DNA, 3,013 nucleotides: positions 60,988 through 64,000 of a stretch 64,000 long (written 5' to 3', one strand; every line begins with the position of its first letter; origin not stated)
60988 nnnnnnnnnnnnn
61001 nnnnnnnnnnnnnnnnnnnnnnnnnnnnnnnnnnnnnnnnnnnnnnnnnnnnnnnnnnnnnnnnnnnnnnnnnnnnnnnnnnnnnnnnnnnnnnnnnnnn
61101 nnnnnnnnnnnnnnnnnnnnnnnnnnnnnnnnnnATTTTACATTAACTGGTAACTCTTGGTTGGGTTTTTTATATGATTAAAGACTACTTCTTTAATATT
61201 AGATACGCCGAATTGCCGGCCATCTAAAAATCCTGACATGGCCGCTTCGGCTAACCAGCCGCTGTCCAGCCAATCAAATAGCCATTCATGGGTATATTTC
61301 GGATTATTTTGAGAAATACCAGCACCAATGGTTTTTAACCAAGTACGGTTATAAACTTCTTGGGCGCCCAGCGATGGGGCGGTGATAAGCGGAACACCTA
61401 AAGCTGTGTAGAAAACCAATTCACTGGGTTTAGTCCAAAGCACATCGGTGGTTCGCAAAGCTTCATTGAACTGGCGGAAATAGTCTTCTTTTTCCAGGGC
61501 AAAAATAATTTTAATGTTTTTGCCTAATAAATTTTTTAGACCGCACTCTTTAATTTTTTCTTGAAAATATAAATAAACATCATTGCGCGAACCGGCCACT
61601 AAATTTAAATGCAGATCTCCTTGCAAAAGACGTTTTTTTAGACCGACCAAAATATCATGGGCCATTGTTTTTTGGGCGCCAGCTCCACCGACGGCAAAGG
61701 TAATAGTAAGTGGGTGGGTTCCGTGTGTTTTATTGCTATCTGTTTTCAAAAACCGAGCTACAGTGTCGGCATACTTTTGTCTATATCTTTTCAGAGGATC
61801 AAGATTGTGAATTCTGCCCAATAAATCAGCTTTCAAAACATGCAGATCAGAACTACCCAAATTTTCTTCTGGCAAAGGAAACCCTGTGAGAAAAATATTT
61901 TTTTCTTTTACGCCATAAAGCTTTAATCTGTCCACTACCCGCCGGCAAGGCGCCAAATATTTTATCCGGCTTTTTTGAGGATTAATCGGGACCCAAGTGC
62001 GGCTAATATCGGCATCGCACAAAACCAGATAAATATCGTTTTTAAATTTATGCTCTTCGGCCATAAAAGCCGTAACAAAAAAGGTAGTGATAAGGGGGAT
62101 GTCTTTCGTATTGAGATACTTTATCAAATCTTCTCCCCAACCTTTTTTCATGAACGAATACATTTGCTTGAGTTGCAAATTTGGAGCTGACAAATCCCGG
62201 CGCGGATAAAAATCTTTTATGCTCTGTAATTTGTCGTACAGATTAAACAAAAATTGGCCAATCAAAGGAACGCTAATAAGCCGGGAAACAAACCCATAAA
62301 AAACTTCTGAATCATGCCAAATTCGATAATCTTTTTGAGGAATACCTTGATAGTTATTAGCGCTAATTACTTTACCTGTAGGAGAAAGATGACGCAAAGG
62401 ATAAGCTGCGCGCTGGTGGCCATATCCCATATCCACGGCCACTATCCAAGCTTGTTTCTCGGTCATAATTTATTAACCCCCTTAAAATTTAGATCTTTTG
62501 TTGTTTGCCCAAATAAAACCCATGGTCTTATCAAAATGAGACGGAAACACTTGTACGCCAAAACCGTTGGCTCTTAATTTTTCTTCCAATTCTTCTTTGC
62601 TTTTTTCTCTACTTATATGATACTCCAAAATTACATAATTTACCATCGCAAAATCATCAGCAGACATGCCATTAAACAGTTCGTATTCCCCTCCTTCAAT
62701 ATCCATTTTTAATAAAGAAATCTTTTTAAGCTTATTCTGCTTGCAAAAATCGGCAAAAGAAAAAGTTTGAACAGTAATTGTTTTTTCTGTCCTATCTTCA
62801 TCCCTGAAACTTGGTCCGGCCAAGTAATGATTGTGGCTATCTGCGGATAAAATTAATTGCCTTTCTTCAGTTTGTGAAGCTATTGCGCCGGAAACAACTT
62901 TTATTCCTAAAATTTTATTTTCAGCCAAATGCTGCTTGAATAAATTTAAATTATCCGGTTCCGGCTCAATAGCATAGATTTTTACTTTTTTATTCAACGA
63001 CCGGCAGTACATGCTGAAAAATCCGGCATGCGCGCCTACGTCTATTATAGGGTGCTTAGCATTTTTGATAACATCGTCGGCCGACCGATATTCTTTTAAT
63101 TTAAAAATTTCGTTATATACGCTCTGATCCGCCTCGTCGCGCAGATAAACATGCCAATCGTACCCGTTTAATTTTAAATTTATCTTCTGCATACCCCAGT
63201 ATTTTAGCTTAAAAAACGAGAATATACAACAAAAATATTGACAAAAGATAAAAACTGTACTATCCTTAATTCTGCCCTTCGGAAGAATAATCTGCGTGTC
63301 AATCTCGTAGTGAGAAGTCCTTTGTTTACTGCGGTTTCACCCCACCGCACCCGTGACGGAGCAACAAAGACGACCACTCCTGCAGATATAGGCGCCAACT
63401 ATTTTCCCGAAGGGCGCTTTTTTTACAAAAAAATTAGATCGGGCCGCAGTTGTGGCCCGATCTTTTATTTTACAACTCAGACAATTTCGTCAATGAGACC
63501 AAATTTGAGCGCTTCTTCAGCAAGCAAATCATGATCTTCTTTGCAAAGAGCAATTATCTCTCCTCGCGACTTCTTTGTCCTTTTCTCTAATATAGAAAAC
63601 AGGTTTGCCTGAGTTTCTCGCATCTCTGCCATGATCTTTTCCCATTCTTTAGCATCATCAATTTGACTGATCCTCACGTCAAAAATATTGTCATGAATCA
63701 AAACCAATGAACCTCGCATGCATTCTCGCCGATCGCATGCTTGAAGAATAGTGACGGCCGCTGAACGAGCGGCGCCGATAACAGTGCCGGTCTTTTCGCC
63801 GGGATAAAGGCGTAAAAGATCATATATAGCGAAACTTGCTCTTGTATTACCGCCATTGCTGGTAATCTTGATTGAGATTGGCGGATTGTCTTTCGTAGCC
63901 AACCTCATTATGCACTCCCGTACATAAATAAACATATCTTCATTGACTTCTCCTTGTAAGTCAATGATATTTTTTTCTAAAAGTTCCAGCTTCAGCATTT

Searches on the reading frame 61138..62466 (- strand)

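Call 29: search_protein_families(library=pfam, proteins=[window:61138-62466:-], max_evalue=0.00001)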
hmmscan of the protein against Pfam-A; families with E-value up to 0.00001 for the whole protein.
window:61138-62466:- (442 aa): 1 family
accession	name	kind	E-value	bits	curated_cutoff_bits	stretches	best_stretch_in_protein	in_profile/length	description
PF22053.2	DUF6938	-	7.8e-12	45.7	27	1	246-383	31-185/236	Domain of unknown function (DUF6938)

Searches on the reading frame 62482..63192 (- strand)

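Call 29: search_protein_families(library=pfam, proteins=[window:62482-63192:-], max_evalue=0.00001)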
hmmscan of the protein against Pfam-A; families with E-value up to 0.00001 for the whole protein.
window:62482-63192:- (236 aa): 1 family
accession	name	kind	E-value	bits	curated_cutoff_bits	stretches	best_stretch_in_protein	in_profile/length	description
PF05050.19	Methyltransf_21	-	1.3e-20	74.7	22.7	1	51-211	1-171/173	Methyltransferase FkbM domain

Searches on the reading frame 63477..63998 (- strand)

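Call 29: search_protein_families(library=pfam, proteins=[window:63477-63998:-], max_evalue=0.00001)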
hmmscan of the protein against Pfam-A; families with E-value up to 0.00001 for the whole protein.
window:63477-63998:- (173 aa): 1 family
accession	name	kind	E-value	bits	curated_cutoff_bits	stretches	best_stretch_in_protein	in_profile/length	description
PF00574.28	CLP_protease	-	1.4e-25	90.6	20.2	1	5-173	12-179/182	Clp protease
